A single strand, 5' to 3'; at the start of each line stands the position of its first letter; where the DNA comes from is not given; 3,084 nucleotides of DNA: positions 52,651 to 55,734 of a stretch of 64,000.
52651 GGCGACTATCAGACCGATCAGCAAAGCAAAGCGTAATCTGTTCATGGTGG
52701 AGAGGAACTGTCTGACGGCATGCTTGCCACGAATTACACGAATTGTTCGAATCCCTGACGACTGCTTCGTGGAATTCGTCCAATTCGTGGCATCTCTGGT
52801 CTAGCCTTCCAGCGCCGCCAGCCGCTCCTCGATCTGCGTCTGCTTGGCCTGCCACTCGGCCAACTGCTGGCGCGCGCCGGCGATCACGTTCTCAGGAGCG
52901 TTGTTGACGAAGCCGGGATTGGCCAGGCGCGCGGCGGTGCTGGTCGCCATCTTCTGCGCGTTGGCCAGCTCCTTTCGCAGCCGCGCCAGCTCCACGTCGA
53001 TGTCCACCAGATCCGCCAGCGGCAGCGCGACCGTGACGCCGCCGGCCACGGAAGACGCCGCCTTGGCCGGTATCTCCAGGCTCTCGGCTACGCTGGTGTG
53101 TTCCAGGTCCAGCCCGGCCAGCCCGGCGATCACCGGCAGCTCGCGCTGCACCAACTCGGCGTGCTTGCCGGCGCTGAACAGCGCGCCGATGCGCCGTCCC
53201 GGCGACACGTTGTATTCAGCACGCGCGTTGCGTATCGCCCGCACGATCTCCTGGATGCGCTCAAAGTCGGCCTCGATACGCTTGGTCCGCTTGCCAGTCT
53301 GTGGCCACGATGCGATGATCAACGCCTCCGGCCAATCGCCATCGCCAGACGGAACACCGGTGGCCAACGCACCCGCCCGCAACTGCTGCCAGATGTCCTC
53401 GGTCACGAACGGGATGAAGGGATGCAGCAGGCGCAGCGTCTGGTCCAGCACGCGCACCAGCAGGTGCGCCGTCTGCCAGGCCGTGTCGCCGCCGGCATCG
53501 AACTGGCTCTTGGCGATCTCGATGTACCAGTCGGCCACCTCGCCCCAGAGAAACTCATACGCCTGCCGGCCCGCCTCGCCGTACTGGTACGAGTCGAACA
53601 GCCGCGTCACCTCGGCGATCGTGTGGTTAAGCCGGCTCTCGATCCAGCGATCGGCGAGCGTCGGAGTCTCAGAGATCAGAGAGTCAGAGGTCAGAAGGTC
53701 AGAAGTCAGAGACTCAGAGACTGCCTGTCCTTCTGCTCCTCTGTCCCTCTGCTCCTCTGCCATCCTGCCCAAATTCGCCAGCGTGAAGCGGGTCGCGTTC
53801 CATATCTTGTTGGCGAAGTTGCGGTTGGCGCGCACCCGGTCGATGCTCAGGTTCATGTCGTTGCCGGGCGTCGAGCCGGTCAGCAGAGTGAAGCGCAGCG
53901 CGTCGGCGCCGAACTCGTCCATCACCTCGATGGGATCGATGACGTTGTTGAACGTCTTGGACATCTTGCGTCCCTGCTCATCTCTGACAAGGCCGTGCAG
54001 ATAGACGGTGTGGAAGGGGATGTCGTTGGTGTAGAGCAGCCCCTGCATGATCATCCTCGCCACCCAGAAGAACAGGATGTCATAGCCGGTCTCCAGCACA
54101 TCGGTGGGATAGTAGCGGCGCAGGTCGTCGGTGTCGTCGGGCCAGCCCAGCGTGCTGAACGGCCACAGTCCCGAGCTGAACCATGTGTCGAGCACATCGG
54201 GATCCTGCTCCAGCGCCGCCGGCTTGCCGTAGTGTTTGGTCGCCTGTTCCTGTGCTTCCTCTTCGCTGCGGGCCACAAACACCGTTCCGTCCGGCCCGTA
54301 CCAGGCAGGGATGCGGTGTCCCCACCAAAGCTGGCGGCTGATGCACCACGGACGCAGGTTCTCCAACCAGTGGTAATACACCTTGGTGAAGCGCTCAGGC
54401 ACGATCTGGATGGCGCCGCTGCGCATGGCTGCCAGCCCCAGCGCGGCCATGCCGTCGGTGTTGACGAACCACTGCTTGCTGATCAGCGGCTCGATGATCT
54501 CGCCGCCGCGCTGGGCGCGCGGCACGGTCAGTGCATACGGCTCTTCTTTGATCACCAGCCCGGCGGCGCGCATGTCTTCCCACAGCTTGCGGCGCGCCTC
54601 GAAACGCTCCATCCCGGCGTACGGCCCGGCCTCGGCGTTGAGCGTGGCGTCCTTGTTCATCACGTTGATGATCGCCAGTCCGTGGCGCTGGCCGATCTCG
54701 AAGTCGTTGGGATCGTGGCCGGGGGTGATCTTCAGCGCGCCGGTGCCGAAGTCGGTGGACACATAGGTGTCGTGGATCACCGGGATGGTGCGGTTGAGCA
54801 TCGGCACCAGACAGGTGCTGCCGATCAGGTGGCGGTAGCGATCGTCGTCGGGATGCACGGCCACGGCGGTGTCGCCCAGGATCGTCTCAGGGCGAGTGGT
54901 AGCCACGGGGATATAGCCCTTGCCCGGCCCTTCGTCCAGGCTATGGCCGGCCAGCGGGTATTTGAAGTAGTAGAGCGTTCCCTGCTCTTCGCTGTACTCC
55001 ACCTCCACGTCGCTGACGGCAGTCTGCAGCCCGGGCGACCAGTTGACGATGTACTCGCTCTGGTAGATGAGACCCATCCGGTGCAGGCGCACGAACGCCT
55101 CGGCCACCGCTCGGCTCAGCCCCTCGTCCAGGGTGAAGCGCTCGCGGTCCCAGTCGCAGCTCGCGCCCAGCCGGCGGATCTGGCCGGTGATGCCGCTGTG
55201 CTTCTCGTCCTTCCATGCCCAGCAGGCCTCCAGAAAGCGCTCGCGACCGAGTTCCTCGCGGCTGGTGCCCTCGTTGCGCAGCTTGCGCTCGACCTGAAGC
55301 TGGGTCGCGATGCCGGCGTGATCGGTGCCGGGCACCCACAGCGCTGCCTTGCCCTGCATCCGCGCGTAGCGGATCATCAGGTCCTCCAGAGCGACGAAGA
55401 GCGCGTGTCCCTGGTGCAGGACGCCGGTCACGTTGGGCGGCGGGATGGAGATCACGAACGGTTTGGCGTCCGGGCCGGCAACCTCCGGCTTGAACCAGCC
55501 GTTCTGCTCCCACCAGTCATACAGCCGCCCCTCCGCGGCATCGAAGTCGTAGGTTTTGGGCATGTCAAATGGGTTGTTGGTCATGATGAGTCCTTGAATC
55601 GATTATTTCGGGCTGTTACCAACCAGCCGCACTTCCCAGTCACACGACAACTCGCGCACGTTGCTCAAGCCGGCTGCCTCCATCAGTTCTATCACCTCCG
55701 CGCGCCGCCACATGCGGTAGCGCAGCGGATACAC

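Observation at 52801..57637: Val-specific T-box leader controls an operon in which two SAM methyltransferases precede valS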

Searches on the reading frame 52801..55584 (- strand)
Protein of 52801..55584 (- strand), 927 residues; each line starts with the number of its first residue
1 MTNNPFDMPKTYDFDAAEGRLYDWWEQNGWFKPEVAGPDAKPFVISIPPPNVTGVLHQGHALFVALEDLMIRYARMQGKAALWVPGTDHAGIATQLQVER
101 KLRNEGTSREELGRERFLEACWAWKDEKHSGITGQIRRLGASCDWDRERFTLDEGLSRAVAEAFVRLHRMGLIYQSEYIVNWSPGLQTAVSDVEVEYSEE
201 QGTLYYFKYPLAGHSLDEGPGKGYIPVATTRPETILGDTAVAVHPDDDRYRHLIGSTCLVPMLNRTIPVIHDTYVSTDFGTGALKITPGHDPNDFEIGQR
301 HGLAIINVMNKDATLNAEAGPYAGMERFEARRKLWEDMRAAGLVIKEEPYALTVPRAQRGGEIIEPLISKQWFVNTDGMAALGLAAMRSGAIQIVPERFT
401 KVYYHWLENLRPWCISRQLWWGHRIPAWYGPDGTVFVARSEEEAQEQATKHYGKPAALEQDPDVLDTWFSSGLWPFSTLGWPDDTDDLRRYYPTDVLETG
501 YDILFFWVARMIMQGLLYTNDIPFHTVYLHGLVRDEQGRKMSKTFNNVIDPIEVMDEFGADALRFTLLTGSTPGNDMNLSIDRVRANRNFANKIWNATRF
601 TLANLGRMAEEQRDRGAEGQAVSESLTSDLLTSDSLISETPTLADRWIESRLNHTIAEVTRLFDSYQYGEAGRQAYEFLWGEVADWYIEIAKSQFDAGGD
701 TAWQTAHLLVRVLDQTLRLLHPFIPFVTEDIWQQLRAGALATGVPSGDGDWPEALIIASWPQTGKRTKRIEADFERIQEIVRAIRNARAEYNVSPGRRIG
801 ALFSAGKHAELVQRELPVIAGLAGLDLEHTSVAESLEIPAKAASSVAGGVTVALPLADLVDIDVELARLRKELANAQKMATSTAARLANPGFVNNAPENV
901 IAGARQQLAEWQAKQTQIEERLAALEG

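Call 6: search_protein_families(library=pfam, proteins=[window:52801-55584:-])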
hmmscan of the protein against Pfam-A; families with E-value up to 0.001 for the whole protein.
window:52801-55584:- (927 aa): 5 families
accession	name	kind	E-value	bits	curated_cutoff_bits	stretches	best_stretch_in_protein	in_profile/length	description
PF00133.28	tRNA-synt_1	-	2.9e-142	474.7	22.7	1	21-580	2-414/414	tRNA synthetases class I (I, L, M and V)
PF08264.19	Anticodon_1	-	1.2e-38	132.8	25.1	1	645-796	1-141/148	Anticodon-binding domain of tRNA ligase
PF09334.17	tRNA-synt_1g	-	6.3e-20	71.7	20.1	2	525-597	313-386/391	tRNA synthetases class I (M)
PF10458.14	Val_tRNA-synt_C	-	1.9e-16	60.5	25.9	1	861-925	1-65/66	Valyl tRNA synthetase tRNA binding arm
PF13603.12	tRNA-synt_1_2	-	1.2e-09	38.4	25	1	254-313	85-144/185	Leucyl-tRNA synthetase, editing domain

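Call 24: search_protein_families(library=ncbifam, proteins=[window:52804-55584:-], max_evalue=0.01)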
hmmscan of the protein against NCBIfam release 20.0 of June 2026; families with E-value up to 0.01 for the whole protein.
window:52804-55584:- (927 aa): 17 families
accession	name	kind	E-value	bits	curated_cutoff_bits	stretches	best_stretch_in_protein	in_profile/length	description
NF004349.1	PRK05729.1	equivalog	0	1165.8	704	1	10-921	2-859/860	valine--tRNA ligase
TIGR00422.1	valS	equivalog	0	1046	612.1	1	8-907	1-861/863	valine--tRNA ligase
NF011492.0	PRK14900.1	equivalog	1.5e-301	1003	1783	1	4-927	5-895/1044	valine--tRNA ligase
NF009687.0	PRK13208.1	equivalog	1.7e-167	559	738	1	7-808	5-765/801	valine--tRNA ligase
TIGR00392.1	ileS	equivalog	8.4e-109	365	621.4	2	267-792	311-837/861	isoleucine--tRNA ligase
NF000540.1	alt_ValS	exception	1.1e-94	318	900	1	14-799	6-795/827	valine--tRNA ligase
NF008957.0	PRK12300.1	subfamily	4.5e-55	187.1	677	4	13-247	5-240/946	leucine--tRNA ligase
TIGR00395.1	leuS_arch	equivalog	5.1e-53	180.3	648.5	2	314-786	388-815/938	leucine--tRNA ligase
NF000258.1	MupB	exception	2.2e-47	161.6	1900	3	461-736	509-764/1033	mupirocin-resistant isoleucine--tRNA ligase MupB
NF040702.1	ileS_w_GNAT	exception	3.3e-45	154.1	1999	2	264-737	490-958/1100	isoleucine--tRNA ligase, N-acetyltransferase domain-containing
NF000257.1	MupA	exception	1.5e-42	145.4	1900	3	462-736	506-762/1024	mupirocin-resistant isoleucine--tRNA ligase MupA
TIGR00396.1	leuS_bact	equivalog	6.7e-35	120.4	548.4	3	13-196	2-168/843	leucine--tRNA ligase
TIGR00398.1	metG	equivalog_domain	2.5e-25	89.2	336.35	2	524-737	312-503/530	methionine--tRNA ligase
NF008900.0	PRK12267.1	equivalog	1.1e-19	70.4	598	2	466-626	226-387/648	methionine--tRNA ligase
NF001100.0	PRK00133.1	equivalog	1.4e-19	70.2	587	2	525-779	316-533/676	methionine--tRNA ligase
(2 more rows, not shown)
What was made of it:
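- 52801..55584 (-): valS, 927 aa valine--tRNA ligase with intact editing and catalytic motifs. Pfam and NCBIfam (calls 6, 24).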
